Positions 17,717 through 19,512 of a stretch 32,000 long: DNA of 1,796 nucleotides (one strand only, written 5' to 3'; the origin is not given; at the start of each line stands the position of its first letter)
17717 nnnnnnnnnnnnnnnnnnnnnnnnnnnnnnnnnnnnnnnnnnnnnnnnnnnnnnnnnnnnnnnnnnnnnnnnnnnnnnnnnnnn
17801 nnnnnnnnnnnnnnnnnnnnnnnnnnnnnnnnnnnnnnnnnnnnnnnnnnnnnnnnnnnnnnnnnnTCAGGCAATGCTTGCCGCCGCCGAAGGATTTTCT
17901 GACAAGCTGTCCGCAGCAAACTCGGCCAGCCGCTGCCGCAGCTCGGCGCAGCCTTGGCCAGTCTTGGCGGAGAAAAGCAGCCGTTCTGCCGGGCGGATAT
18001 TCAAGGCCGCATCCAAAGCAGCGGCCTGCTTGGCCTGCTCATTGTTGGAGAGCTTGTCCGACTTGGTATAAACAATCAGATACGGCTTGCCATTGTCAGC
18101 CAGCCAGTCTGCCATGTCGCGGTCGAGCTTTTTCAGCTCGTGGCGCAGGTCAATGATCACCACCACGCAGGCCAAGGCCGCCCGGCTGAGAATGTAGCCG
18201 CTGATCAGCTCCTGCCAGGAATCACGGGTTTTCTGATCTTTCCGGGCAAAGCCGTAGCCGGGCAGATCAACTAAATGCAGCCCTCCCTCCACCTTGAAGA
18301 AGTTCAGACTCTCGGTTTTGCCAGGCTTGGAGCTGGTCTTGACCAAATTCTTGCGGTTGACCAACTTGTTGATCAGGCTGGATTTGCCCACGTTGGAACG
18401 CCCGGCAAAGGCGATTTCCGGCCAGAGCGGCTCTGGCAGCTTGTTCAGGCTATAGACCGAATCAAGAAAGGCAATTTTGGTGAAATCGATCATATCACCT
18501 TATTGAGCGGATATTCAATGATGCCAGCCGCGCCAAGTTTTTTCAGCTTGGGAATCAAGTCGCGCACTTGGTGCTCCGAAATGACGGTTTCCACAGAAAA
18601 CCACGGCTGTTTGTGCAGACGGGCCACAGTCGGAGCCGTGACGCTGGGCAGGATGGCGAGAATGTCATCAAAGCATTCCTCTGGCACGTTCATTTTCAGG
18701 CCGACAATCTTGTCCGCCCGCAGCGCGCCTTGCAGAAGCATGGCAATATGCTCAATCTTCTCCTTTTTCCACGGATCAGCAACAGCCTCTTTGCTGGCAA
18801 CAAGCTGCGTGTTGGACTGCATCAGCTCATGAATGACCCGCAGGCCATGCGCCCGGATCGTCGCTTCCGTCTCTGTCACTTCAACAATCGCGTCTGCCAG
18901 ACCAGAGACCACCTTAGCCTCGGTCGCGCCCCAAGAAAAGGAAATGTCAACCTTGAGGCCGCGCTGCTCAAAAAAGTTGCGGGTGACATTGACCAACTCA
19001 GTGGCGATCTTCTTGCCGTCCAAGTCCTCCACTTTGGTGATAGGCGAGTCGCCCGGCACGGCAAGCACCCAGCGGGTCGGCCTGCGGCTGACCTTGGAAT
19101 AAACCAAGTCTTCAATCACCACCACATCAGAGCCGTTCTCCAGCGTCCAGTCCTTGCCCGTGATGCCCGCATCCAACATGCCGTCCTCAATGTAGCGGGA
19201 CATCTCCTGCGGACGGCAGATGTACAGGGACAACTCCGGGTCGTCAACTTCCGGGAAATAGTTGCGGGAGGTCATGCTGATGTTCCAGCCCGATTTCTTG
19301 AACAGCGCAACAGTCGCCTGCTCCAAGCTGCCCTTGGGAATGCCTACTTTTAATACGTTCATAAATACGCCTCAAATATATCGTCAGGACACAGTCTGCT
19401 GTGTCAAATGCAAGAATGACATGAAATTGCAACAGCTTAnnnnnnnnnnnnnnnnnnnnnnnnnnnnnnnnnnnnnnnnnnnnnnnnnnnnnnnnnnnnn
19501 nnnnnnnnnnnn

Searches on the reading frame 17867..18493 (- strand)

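Call 21: search_protein_families(library=pfam, proteins=[window:17867-18493:-], max_evalue=0.001)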
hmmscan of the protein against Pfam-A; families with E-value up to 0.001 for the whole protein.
window:17867-18493:- (208 aa): 4 families
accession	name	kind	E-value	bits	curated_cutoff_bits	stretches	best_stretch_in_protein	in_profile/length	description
PF01926.29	MMR_HSR1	-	2.3e-22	79.7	21.9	1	26-144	1-113/113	50S ribosome-binding GTPase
PF03193.22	RsgA_GTPase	-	3.1e-11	43.8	30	1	27-79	109-167/174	RsgA GTPase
PF02421.24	FeoB_N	-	1.6e-10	41.2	27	1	26-188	2-155/156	Ferrous iron transport protein B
PF00350.29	Dynamin_N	-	2.3e-08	34.7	27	0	68-144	99-167/168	Dynamin family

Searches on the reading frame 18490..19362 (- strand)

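Call 21: search_protein_families(library=pfam, proteins=[window:18490-19362:-], max_evalue=0.001)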
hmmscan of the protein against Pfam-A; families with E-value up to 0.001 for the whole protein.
window:18490-19362:- (290 aa): 4 families
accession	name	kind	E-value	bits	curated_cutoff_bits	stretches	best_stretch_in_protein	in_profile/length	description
PF01634.23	HisG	-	1.1e-45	155.9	25.5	1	50-211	1-157/158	ATP phosphoribosyltransferase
PF08029.16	HisG_C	-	3.3e-24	85.2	23.5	1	216-288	1-73/73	HisG, C-terminal domain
PF09084.16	NMT1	-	5.6e-05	23.6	20.5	0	54-121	34-98/216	NMT1/THI5 like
PF12974.12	Phosphonate-bd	-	0.00091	19.1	27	0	94-192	83-200/242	ABC transporter, phosphonate, periplasmic substrate-binding protein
